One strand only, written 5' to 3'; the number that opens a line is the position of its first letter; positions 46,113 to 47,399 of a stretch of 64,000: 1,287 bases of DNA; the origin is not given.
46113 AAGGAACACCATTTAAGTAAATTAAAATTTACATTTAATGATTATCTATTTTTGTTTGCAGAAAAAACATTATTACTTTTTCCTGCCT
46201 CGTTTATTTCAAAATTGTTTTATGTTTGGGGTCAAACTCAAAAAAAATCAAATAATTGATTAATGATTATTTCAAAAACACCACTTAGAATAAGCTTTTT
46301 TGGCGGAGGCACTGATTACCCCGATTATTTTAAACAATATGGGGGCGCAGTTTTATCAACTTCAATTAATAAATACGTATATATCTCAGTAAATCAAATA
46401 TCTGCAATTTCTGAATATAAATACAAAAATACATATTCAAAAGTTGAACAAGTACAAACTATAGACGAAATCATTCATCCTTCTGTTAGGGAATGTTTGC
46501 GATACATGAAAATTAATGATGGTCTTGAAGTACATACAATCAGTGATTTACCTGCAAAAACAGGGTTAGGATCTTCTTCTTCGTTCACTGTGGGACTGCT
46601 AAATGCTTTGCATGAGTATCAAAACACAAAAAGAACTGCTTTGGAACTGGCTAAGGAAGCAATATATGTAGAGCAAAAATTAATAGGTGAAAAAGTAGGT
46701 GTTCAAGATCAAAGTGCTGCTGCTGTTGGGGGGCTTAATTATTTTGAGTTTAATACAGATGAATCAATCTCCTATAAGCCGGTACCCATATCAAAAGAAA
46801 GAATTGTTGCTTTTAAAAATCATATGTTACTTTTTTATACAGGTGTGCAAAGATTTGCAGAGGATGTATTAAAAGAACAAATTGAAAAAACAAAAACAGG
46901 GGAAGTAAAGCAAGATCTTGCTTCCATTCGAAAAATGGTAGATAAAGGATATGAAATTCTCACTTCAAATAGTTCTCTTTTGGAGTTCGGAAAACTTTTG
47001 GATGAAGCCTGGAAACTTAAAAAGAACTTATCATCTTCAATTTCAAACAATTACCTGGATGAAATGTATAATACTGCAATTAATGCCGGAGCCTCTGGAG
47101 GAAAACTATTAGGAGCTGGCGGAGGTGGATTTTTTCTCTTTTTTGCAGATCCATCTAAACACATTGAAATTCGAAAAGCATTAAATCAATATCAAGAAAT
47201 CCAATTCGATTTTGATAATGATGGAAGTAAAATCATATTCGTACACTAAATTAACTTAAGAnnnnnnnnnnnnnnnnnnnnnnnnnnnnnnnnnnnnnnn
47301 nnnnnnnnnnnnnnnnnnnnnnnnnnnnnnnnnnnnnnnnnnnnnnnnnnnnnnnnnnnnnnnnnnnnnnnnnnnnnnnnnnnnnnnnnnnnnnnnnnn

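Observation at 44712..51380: GDP-D-glycero-D-manno-heptose-type pathway (gmhA, hddA, hddC) embedded in the locus, with no recognisable gmhB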

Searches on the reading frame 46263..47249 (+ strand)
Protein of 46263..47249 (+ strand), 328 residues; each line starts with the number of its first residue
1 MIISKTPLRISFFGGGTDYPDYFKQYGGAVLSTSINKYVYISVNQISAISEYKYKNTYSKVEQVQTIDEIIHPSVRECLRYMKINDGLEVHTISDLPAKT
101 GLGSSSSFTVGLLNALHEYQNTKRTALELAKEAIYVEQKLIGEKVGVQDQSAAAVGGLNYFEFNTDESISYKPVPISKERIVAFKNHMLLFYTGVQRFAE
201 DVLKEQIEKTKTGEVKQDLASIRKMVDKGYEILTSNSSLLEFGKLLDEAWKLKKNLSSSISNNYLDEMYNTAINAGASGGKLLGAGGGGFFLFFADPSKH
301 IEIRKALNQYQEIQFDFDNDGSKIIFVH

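Call 4: search_protein_families(library=pfam, proteins=[window:46263-47249:+], max_evalue=0.01)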
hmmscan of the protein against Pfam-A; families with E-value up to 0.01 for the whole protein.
window:46263-47249:+ (328 aa): 2 families
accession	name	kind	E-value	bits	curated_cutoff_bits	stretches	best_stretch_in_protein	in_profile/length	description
PF00288.32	GHMP_kinases_N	-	1.9e-15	57.3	22.3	1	78-157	6-87/87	GHMP kinases N terminal domain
PF08544.19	GHMP_kinases_C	-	2.8e-08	34.5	21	1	237-310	8-82/85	GHMP kinases C terminal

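Call 5: search_protein_families(library=ncbifam, proteins=[window:46263-47249:+], max_evalue=0.01)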
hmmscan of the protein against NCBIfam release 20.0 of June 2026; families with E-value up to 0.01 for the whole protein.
window:46263-47249:+ (328 aa): 17 families
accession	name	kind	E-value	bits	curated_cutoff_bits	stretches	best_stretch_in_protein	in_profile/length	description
NF049969.1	GlMnHpPKinHddA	equivalog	2.3e-51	175.2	600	1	2-323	3-334/338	D-glycero-D-manno-heptose 7-phosphate kinase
NF009948.0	PRK13412.1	equivalog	3.9e-30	104.3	721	1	84-309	723-950/974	bifunctional fucokinase/fucose-1-phosphate guanylyltransferase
TIGR00549.1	mevalon_kin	equivalog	2.5e-24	86.2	163.05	1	26-293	15-275/276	mevalonate kinase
NF003006.0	PRK03817.1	equivalog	3e-21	75.8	443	2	3-197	3-191/352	galactokinase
NF003036.0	PRK03926.1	equivalog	4.7e-18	65.3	403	1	26-309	20-281/302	mevalonate kinase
TIGR00131.1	gal_kin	equivalog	7.2e-13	48.2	226.65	1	68-178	101-201/388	galactokinase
NF003705.0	PRK05322.1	equivalog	9.4e-12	44.3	385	1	80-179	105-204/388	galactokinase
TIGR01920.1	Shik_kin_archae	equivalog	1.4e-08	34.4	126.85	1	57-154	40-136/266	shikimate kinase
TIGR00191.1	thrB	equivalog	2.2e-08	33.3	168.25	1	33-178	21-164/304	homoserine kinase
NF040957.1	Arch_PMK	equivalog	2.4e-08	33.9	500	1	25-294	17-286/316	phosphomevalonate kinase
NF002288.1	PRK01212.1-4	equivalog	3.9e-08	32.7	194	1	74-317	63-289/303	homoserine kinase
NF003472.0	PRK05101.1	equivalog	7e-08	31.8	499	1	5-182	24-207/382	galactokinase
NF001816.0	PRK00555.1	equivalog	1.8e-06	27.2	509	1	90-158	94-162/363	galactokinase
NF040726.1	BetaRFA-P_synth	equivalog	0.0004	19.6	328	1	41-131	38-127/327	beta-ribofuranosylaminobenzene 5'-phosphate synthase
NF040725.1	panto_kin_Meth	equivalog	0.0018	17.3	380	1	71-158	71-153/286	pantoate kinase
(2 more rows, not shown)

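Call 9: search_solved_structures(query=window:46263-47249:+, max_evalue=0.001, show_alignments=1)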
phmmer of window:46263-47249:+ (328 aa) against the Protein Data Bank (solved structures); distinct sequences matched with E-value up to 0.001: 18.
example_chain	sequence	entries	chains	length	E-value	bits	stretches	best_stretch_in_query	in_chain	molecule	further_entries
3k85_A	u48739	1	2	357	4.3e-45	158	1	2-322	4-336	D-glycero-D-manno-heptose 1-phosphate kinase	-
4usm_A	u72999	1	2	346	6.2e-42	147.7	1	3-311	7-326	PUTATIVE SUGAR KINASE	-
4n3o_A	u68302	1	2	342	1e-41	147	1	3-321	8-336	Putative D-glycero-D-manno-heptose 7-phosphate kinase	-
4usk_A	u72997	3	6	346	1.1e-40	143.6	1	3-311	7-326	PUTATIVE SUGAR KINASE | SUGAR KINASE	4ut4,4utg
9iip_A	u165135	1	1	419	1.1e-18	71.3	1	77-309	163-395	L-fucokinase/L-fucose-1-P guanylyltransferase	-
9iit_A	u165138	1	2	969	1.4e-17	67.7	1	77-309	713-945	L-fucokinase/L-fucose-1-P guanylyltransferase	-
5yys_A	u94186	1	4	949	1.4e-17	67.7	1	77-309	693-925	L-fucokinase, L-fucose-1-P guanylyltransferase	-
1s4e_A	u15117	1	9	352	2.5e-14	57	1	3-307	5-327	Galactokinase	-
1vis_A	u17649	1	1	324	2.2e-13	53.9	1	75-310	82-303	Mevalonate kinase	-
1kkh_A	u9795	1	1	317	2.3e-13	53.8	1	75-310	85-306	Mevalonate Kinase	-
2cz9_A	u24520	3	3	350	2.6e-13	53.7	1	4-198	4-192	Probable galactokinase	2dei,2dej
6mde_A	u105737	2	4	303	4.4e-07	33.2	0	219-306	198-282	Mevalonate kinase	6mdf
4hac_A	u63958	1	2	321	5.4e-07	32.9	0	219-306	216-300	Mevalonate kinase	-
2x7i_A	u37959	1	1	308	6.7e-07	32.6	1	75-296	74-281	MEVALONATE KINASE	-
8teb_A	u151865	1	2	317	9.5e-07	32.1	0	66-157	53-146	Mevalonate kinase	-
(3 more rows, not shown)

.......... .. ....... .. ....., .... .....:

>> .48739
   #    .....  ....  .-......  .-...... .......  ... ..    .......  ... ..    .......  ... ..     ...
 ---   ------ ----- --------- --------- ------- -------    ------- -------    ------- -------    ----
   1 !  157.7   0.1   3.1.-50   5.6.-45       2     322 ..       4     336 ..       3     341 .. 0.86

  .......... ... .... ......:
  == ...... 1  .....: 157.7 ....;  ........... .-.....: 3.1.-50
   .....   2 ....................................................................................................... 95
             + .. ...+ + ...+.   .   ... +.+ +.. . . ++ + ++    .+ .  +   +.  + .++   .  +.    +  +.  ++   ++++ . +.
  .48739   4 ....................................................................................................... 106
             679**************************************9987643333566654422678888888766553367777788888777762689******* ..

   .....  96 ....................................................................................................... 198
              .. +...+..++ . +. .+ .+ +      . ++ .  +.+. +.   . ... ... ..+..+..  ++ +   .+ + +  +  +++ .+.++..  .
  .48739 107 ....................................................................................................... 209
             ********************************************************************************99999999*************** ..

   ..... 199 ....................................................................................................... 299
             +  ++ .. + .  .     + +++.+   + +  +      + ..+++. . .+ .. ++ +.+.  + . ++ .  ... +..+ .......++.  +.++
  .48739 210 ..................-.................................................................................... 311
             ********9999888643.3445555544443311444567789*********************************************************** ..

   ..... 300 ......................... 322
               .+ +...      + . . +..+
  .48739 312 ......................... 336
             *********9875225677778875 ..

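Call 12: find_encoding_contigs(protein=window:46263-47249:+, flank=10000, max_places=6)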
Protein window:46263-47249:+ (328 aa): 1 contig read that carries it; 1 place shown.
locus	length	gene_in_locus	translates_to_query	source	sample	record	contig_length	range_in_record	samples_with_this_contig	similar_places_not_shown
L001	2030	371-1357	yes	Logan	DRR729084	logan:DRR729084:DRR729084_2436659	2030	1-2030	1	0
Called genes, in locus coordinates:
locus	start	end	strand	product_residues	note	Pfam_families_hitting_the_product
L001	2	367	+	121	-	?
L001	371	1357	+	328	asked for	PF00288:GHMP_kinases_N, PF08544:GHMP_kinases_C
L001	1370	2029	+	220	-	?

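Call 23: find_homologous_proteins(query=window:46263-47249:+, max_evalue=1e-20)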
Query window:46263-47249:+ (328 aa): 8000 proteins with E <= 1e-20 among 8000 candidates; the best 120 are listed.
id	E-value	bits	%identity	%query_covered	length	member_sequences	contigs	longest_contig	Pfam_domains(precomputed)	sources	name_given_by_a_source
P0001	1.3e-211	720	100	100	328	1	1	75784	PF00288.33,PF08544.19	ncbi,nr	ncbi:MAG: hypothetical protein SFY32_03880 [Bacteroidota bacterium]|nr:hypothetical protein [Bactero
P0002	3.5e-166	571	78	100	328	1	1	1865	PF00288.33,PF08544.19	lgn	-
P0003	8.8e-166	569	78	100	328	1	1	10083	PF00288.33,PF08544.19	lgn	-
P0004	9.6e-164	563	77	100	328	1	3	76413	PF00288.33,PF08544.19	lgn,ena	-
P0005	1.9e-163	562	77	100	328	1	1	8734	PF00288.33,PF08544.19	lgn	-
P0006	4.3e-162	557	77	100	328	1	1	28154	PF00288.33,PF08544.19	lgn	-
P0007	1.1e-161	556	77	100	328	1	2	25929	PF00288.33,PF08544.19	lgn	-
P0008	3.1e-156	538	73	100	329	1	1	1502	PF00288.33,PF08544.19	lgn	-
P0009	5.3e-153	527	73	100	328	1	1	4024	PF00288.33,PF08544.19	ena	-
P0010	9.1e-151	520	70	100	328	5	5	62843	PF00288.33,PF08544.19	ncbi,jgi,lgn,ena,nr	ncbi:MAG TPA: hypothetical protein PLZ98_07445 [Chitinophagaceae bacterium]|nr:hypothetical protein 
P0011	4.6e-148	511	72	99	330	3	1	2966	PF00288.33,PF08544.19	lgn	-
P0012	8.2e-148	510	70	100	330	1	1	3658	PF00288.33,PF08544.19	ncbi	ncbi:MAG: kinase [Bacteroidota bacterium]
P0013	8.2e-148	510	71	100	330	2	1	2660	PF00288.33,PF08544.19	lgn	-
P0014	8.6e-148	510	70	100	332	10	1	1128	PF00288.33,PF08544.19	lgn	-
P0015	1.8e-147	509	71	100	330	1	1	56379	PF00288.33,PF08544.19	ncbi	-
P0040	3.6e-123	429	59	99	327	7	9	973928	PF00288.33,PF08544.19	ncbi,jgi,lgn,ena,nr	ncbi:MAG: kinase [Saprospiraceae bacterium]|jgi:D-glycero-alpha-D-manno-heptose-7-phosphate kinase|n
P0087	4.8e-111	389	55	99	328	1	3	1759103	PF00288.33,PF08544.19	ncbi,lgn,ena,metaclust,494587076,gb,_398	metaclust:\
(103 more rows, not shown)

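Call 24: find_encoding_contigs(protein=P0040, flank=10000, max_places=2)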
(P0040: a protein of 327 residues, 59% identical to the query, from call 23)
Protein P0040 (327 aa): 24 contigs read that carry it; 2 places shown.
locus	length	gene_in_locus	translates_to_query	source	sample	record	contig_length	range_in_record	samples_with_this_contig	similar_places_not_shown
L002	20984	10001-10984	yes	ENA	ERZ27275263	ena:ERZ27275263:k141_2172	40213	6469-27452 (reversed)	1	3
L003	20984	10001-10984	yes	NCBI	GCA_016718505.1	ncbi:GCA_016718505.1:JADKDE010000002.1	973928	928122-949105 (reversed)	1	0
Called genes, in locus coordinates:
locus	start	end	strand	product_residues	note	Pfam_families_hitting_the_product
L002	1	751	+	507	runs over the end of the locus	PF01336:tRNA_anti-codon, PF00152:tRNA-synt_2, PF01409:tRNA-synt_2d (faint)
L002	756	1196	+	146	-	PF04134:DCC1-like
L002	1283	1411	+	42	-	-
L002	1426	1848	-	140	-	-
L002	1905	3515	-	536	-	PF00496:SBP_bac_5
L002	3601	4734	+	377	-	PF02771:Acyl-CoA_dh_N, PF02770:Acyl-CoA_dh_M, PF00441:Acyl-CoA_dh_1, PF08028:Acyl-CoA_dh_2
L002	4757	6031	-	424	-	PF09903:DUF2130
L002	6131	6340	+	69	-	-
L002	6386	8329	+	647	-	PF13431:TPR_17 (faint), PF00515:TPR_1 (faint), PF07719:TPR_2 (faint), PF13181:TPR_8 (faint), PF13414:TPR_11 (faint), PF13424:TPR_12 (faint), PF13428:TPR_14 (faint), PF13371:TPR_9 (faint), +2 more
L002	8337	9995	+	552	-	PF02463:SMC_N, PF13175:AAA_15, PF13476:AAA_23, PF13304:AAA_21 (faint)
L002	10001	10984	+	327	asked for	PF00288:GHMP_kinases_N, PF08544:GHMP_kinases_C (weak)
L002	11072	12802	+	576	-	PF01553:Acyltransferase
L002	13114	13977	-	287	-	-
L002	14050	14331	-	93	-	-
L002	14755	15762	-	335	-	PF03486:HI0933_like (faint), PF07992:Pyr_redox_2, PF13738:Pyr_redox_3, PF00070:Pyr_redox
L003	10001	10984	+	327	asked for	PF00288:GHMP_kinases_N, PF08544:GHMP_kinases_C (weak)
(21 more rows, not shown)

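Call 25: find_encoding_contigs(protein=P0087, flank=10000, max_places=2)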
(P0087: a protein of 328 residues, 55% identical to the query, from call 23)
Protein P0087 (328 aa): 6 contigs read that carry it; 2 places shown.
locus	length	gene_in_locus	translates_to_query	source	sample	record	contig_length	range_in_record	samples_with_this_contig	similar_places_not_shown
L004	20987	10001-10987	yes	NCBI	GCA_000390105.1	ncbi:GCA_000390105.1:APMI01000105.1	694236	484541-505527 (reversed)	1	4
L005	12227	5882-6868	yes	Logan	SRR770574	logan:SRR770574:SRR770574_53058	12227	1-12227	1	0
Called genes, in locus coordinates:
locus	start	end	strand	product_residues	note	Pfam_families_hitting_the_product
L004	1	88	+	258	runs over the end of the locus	PF00483:NTP_transferase, PF12804:NTP_transf_3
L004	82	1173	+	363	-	PF04321:RmlD_sub_bind, PF01370:Epimerase, PF02719:Polysacc_synt_2, PF16363:GDP_Man_Dehyd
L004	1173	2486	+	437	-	PF01041:DegT_DnrJ_EryC1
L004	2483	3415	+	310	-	PF01370:Epimerase, PF04321:RmlD_sub_bind, PF07993:NAD_binding_4 (weak), PF16363:GDP_Man_Dehyd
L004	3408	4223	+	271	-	PF00456:Transketolase_N, PF13292:DXP_synthase_N (faint), PF00676:E1_dh (weak)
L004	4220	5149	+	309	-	PF02779:Transket_pyr, PF02780:Transketolase_C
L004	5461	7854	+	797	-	PF02563:Poly_export, PF10531:SLBB, PF22461:SLBB_2 (weak), PF10531:SLBB (weak), PF22461:SLBB_2 (weak), PF10531:SLBB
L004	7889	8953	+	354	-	-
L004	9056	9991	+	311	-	PF00106:adh_short (weak), PF01073:3Beta_HSD, PF01370:Epimerase, PF02719:Polysacc_synt_2 (weak), PF04321:RmlD_sub_bind, PF05368:NmrA, PF16363:GDP_Man_Dehyd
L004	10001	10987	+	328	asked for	PF00288:GHMP_kinases_N, PF08544:GHMP_kinases_C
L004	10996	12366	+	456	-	-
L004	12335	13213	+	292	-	PF03291:mRNA_G-N7_MeTrfase (faint), PF13489:Methyltransf_23, PF02353:CMAS (weak), PF07021:MetW, PF13847:Methyltransf_31, PF08241:Methyltransf_11, PF08242:Methyltransf_12, PF13649:Methyltransf_25, +1 more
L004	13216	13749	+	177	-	PF00908:dTDP_sugar_isom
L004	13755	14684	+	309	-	PF01370:Epimerase, PF04321:RmlD_sub_bind, PF16363:GDP_Man_Dehyd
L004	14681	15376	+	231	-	PF08242:Methyltransf_12 (weak)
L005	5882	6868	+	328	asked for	PF00288:GHMP_kinases_N, PF08544:GHMP_kinases_C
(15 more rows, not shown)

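Call 26: find_encoding_contigs(protein=P0010, flank=10000, max_places=2)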
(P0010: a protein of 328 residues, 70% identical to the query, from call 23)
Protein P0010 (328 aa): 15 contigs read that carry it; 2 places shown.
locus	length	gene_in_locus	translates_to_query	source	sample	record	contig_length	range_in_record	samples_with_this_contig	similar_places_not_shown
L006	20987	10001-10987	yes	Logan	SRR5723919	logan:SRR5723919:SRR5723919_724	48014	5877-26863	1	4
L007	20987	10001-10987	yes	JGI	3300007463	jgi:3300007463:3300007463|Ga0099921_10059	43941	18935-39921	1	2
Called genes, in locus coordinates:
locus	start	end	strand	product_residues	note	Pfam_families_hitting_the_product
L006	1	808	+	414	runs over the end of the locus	PF08421:Methyltransf_13, PF13489:Methyltransf_23, PF08241:Methyltransf_11 (faint), PF08484:Methyltransf_14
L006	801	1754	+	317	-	PF01370:Epimerase, PF04321:RmlD_sub_bind, PF16363:GDP_Man_Dehyd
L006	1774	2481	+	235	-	PF00535:Glycos_transf_2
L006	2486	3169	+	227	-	PF01209:Ubie_methyltran (weak), PF13489:Methyltransf_23, PF13847:Methyltransf_31, PF08241:Methyltransf_11, PF08242:Methyltransf_12, PF13649:Methyltransf_25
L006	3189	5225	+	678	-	PF24677:DUF7657, PF24672:DUF7654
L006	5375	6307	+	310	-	PF00535:Glycos_transf_2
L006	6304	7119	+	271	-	PF00535:Glycos_transf_2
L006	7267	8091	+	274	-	PF10096:DUF2334 (faint), PF01522:Polysacc_deac_1, PF11959:DUF3473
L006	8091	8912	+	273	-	PF13527:Acetyltransf_9 (weak)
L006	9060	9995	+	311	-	PF01073:3Beta_HSD, PF01370:Epimerase, PF04321:RmlD_sub_bind, PF05368:NmrA (weak), PF13460:NAD_binding_10 (faint), PF16363:GDP_Man_Dehyd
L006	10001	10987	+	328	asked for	PF00288:GHMP_kinases_N, PF08544:GHMP_kinases_C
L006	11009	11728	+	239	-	PF05711:TylF, PF13578:Methyltransf_24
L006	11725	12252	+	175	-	-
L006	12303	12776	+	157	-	-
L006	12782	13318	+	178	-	PF00908:dTDP_sugar_isom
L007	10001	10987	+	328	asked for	PF00288:GHMP_kinases_N, PF08544:GHMP_kinases_C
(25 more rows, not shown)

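Call 30: find_encoding_contigs(protein=P0004, flank=10000, max_places=2)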
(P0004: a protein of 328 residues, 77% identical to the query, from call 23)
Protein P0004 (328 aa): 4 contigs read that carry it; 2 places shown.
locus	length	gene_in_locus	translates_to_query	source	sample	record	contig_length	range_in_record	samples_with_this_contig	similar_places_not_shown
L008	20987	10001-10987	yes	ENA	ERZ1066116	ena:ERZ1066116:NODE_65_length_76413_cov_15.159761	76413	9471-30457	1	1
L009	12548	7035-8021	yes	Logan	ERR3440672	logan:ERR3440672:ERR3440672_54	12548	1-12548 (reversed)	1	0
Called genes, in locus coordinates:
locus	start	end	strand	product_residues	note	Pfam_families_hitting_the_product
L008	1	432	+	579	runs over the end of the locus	-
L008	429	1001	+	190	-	PF13580:SIS_2, PF01380:SIS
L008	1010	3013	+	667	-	PF24677:DUF7657, PF24672:DUF7654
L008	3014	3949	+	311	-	PF00535:Glycos_transf_2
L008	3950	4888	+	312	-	PF01073:3Beta_HSD, PF01370:Epimerase, PF02719:Polysacc_synt_2 (faint), PF04321:RmlD_sub_bind, PF16363:GDP_Man_Dehyd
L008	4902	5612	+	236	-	PF00483:NTP_transferase, PF12804:NTP_transf_3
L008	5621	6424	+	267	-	PF00535:Glycos_transf_2, PF13641:Glyco_tranf_2_3 (weak)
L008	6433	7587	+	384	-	PF00535:Glycos_transf_2, PF26629:GT2_TM_C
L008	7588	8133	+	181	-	PF13489:Methyltransf_23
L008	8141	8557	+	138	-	-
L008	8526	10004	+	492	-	-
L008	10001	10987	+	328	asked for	PF00288:GHMP_kinases_N, PF08544:GHMP_kinases_C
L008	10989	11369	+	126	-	-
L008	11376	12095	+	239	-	PF05711:TylF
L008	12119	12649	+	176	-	PF00908:dTDP_sugar_isom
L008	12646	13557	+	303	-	PF01370:Epimerase, PF16363:GDP_Man_Dehyd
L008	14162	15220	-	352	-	PF04055:Radical_SAM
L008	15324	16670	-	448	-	PF06965:Na_H_antiport_1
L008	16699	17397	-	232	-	-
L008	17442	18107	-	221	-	PF05103:DivIVA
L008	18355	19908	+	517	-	PF00072:Response_reg, PF08665:PglZ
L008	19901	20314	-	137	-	PF06983:3-dmu-9_3-mt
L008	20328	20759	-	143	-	PF06983:3-dmu-9_3-mt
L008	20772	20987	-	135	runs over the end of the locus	PF10604:Polyketide_cyc2 (weak), PF08327:AHSA1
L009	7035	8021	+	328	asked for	PF00288:GHMP_kinases_N, PF08544:GHMP_kinases_C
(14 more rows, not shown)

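Call 32: find_related_loci(query=A1, collection=genome_contigs, flank=10000)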
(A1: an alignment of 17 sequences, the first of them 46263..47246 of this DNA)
Query A1 (328 aa) in genome_contigs; peptide patterns used: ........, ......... (x = any residue, [..] = any of these).
600 stretches matched a pattern (row limit reached: there are more); 574 encode a relative of the query (tblastn E <= 1e-3); the best 80 are kept; 80 distinct loci.
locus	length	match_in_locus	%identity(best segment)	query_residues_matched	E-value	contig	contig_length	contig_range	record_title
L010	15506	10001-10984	52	1-326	2e-113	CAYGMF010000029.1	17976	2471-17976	MAG TPA_asm: uncultured bacterium isolate ERP117304_co1_136 genome assembly, contig: NODE_3144_length_17976_cov_40.09765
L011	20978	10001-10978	50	1-328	2e-109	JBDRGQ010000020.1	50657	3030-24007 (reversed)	MAG: bacterium isolate MEGAHIT-group-1.445 k141_12052769, whole genome shotgun sequence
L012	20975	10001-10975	49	1-327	9e-103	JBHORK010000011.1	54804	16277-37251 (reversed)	Verrucomicrobiota bacterium isolate SAG AM-311-M03 NODE_11_length_54804_cov_31.269996, whole genome shotgun sequence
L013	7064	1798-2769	52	1-326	6e-102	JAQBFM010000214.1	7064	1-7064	MAG: Lentisphaerales bacterium isolate MAG_440_bin-20 440_bin-20_ctg-214, whole genome shotgun sequence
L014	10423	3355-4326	48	1-326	6e-102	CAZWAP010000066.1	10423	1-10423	MAG TPA_asm: uncultured Pirellulales bacterium isolate binchicken_co19_376 genome assembly, contig: NODE_10998_length_10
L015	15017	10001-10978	50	1-326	5e-102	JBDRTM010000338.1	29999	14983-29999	MAG: Planctomycetota bacterium isolate MEGAHIT-group-3.76 k141_282608, whole genome shotgun sequence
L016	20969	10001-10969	48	1-325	1e-100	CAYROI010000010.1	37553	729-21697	MAG TPA_asm: uncultured Methylococcaceae bacterium isolate SRP216583_co2_186 genome assembly, contig: NODE_563_length_37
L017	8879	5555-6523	48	1-325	6e-100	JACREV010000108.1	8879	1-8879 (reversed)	MAG: Deltaproteobacteria bacterium isolate NC_groundwater_1708_Pr3_B-0.1um_57_66 SR-2_scaffold_141_935473, whole genome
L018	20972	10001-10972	52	1-326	2e-99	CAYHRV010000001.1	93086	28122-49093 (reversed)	MAG TPA_asm: uncultured Elusimicrobia bacterium isolate ERP119705_co15_213 genome assembly, contig: NODE_115_length_9308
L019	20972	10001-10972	48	1-326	5e-99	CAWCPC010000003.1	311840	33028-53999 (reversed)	MAG: uncultured Alphaproteobacteria bacterium isolate MFD04967.bin.1.213 genome assembly, contig: contig_26238, whole ge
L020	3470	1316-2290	49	1-326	2e-100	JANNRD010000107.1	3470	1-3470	MAG: Acidobacteriota bacterium isolate SOY_31_metabat_379 SOY_31_k141_2878526, whole genome shotgun sequence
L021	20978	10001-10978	49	1-328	6e-99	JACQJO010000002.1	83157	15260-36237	MAG: Elusimicrobia bacterium isolate NC_groundwater_1153_Ag_S-0.1um_52_252 S_p1_S3_coassembly_k141_155712, whole genome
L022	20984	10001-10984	51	1-328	2e-98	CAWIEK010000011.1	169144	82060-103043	MAG: uncultured Chthonomonadaceae bacterium isolate MFD04580.bin.1.91 genome assembly, contig: contig_38655, whole genom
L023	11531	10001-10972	50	1-326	4e-98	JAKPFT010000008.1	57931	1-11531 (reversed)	MAG: bacterium isolate JPMR_metabat.36 k141_672983, whole genome shotgun sequence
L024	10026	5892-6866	48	1-326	5e-98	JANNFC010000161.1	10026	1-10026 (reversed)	MAG: Betaproteobacteria bacterium isolate OTE_75_metabat_334 OTE_75_k141_2836881, whole genome shotgun sequence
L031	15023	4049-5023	49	1-326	1e-95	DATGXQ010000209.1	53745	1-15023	MAG TPA_asm: Nostocaceae cyanobacterium isolate SMAG_U10613 k141_371809, whole genome shotgun sequence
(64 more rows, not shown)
